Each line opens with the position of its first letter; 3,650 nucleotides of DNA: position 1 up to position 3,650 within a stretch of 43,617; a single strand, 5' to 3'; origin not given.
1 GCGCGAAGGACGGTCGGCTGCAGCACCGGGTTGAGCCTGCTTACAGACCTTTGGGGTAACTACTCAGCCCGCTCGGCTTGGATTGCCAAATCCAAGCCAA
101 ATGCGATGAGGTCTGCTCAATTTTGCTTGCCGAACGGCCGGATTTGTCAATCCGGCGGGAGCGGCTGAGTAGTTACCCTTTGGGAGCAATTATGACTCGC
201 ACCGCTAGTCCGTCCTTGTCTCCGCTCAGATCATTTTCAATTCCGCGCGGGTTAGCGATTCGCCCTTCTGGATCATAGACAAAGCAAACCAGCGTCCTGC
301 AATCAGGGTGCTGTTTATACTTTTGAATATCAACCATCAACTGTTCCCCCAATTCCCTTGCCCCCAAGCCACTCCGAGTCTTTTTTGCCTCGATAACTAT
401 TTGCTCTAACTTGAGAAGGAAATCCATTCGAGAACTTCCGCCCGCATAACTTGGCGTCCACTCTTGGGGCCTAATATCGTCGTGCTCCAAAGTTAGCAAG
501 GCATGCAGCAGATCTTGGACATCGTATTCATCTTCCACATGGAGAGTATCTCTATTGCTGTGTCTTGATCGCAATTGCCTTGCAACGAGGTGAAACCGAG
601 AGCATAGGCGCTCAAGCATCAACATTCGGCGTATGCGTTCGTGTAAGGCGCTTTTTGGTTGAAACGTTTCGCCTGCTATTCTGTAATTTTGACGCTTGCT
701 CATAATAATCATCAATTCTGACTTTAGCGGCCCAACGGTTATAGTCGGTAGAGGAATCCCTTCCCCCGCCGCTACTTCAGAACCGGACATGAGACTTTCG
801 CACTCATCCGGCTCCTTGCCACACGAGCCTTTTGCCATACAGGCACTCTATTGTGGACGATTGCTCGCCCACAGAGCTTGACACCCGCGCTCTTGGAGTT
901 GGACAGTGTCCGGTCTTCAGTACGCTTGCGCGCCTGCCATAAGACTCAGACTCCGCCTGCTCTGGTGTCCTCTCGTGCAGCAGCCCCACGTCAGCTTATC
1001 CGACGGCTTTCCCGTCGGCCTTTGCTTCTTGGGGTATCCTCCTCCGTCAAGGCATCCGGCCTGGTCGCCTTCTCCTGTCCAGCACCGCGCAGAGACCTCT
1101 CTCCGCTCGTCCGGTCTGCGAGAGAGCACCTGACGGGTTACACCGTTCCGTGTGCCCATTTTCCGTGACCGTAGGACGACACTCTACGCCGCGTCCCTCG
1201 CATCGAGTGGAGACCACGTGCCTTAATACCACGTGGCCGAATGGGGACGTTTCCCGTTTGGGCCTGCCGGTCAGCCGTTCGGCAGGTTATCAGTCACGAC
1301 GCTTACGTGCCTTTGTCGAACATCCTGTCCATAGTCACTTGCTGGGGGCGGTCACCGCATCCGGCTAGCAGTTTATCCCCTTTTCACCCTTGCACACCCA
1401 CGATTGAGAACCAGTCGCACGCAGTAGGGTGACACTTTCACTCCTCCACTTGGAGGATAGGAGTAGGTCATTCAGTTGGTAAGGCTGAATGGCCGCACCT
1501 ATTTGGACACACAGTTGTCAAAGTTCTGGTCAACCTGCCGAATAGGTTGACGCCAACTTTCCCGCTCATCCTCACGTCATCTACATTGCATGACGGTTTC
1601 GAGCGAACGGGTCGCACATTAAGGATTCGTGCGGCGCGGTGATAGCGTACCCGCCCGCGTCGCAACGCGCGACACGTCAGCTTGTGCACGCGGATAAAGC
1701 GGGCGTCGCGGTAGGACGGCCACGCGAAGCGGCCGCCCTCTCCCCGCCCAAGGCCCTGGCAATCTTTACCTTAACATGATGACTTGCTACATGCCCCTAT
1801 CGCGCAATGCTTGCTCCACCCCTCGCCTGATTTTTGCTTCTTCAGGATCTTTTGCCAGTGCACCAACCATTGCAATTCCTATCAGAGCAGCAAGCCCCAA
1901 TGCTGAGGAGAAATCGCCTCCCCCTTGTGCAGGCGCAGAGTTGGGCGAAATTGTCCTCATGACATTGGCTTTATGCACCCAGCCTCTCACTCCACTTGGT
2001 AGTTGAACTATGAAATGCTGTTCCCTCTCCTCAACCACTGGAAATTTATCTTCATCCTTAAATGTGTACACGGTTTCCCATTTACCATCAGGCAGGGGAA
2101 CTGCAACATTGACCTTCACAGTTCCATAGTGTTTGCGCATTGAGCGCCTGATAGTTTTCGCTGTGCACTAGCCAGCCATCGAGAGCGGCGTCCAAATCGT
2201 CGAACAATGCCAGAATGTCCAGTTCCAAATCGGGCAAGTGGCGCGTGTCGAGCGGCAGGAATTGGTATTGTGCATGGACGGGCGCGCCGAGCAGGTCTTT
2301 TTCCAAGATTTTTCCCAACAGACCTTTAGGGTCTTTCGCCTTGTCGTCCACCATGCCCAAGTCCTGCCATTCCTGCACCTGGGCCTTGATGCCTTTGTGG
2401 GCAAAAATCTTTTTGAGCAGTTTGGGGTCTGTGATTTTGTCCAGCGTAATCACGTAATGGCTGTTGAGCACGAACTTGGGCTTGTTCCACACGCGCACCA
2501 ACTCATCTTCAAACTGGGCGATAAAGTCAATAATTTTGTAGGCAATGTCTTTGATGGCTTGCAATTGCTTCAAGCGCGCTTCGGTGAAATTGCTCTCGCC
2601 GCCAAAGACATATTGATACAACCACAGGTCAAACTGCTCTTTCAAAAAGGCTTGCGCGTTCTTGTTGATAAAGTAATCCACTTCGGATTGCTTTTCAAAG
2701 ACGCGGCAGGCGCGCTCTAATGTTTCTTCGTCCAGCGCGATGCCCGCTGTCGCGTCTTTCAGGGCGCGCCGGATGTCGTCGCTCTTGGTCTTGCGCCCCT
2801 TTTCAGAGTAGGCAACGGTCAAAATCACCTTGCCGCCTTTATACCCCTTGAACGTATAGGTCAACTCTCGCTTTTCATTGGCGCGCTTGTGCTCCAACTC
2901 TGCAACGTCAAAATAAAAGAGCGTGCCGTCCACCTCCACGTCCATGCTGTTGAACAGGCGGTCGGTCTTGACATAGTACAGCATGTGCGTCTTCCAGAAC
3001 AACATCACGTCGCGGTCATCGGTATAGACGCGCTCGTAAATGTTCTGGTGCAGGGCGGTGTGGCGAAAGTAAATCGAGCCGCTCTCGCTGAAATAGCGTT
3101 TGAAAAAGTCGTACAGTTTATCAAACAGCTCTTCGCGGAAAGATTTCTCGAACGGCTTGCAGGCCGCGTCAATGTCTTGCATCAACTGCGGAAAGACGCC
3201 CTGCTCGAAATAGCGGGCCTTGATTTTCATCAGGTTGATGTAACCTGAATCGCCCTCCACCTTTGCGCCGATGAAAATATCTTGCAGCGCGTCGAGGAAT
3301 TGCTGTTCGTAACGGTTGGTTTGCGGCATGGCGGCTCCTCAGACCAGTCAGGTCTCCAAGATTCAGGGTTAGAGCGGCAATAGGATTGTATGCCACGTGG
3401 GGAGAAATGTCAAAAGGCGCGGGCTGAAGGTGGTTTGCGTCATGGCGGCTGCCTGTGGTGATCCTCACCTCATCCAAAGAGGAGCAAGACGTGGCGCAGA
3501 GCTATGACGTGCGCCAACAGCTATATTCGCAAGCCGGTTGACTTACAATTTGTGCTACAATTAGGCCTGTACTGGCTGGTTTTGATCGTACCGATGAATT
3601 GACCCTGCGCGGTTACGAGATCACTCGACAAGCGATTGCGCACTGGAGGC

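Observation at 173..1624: ORF-less group II intron ribozyme in the leader of a PD-(D/E)XK nuclease gene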

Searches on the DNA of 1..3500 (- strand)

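Call 4: search_rna_families(source=window, start=1, end=3500, threshold=evalue, max_evalue=10, show_alignments=5)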
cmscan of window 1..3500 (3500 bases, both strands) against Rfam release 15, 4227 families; matches with E-value up to 10: 6.
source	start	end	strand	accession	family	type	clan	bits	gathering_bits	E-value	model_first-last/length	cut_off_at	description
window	773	822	-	RF04356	Plastid-ndhA-ndhB-1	Intron;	CL00155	53.8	61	2.5e-11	1-49/49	no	Plastid-ndhA-ndhB-1 group II-D5 intron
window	738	816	-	RF00029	Intron_gpII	Intron;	-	51.5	40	1.9e-08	1-77/77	no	Group II catalytic intron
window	779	814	-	RF04336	Plastid-petD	Intron;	-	29.2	65.5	0.0026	10-44/47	no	Plastid-petD group II-D5 intron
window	2083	2156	-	RF00899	mir-235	Gene; miRNA;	-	21.9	75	0.88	1-77/77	no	mir-235 microRNA precursor family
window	116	158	+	RF03163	c4-a1b1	Gene; antisense;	CL00128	20.7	46.7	0.047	1-53/53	no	a1, b1 targets of C4 antisense RNA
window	747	817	-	RF01686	Acido-1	Gene; sRNA;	-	19.8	50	1.2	1-64/64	no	Acido-1 RNA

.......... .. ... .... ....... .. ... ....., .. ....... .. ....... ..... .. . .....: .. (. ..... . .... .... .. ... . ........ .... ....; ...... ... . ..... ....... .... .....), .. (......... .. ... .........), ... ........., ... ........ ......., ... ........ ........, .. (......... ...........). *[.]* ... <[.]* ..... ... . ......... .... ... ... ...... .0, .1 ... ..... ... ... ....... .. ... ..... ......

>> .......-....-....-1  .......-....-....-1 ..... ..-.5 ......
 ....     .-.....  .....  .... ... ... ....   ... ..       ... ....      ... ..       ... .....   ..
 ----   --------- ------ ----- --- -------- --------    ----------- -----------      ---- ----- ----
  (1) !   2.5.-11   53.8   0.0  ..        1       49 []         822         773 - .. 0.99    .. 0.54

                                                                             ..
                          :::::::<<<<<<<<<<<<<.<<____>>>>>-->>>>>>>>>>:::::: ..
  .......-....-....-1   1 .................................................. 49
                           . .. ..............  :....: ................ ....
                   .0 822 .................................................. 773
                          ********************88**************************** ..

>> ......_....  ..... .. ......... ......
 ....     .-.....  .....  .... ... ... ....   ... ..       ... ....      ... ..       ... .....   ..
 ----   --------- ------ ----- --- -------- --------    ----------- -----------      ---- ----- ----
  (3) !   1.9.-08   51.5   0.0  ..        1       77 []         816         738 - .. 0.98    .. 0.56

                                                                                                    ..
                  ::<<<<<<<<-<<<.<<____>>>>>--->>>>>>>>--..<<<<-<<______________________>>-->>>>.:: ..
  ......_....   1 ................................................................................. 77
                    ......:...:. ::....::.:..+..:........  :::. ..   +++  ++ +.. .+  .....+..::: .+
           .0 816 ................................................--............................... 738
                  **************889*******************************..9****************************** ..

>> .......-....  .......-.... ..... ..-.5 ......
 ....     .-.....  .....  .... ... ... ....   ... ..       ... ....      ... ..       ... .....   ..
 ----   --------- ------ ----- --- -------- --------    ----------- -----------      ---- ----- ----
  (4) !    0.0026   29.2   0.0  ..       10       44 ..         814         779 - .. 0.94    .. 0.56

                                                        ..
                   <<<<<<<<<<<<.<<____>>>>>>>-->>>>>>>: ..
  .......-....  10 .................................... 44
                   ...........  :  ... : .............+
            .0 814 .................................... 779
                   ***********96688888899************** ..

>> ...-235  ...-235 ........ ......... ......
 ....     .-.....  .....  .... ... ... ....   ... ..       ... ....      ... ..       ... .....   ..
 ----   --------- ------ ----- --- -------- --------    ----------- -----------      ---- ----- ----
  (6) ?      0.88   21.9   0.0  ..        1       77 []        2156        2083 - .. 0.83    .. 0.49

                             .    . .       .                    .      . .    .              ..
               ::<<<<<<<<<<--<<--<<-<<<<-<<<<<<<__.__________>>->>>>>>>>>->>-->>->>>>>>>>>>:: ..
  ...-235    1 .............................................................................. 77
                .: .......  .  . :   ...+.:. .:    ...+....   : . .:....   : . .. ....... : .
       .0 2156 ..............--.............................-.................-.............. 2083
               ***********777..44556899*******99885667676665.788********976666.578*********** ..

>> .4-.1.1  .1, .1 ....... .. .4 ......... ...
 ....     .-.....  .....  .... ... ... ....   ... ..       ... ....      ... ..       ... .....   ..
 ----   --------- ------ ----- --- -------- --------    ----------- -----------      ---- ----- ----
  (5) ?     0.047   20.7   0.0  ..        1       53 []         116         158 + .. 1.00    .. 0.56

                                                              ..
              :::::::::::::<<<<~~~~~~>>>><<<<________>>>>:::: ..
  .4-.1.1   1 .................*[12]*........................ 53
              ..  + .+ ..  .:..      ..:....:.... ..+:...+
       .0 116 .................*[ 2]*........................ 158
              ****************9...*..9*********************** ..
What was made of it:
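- On Rfam group-II-D1D4 families: No hit at E up to 10 (call 4).
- Tried and rejected: Rfam D1-D4 models: no hit (call 4).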

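Call 16: search_rna_families(sources=[L001, L002, L003], threshold=gathering)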
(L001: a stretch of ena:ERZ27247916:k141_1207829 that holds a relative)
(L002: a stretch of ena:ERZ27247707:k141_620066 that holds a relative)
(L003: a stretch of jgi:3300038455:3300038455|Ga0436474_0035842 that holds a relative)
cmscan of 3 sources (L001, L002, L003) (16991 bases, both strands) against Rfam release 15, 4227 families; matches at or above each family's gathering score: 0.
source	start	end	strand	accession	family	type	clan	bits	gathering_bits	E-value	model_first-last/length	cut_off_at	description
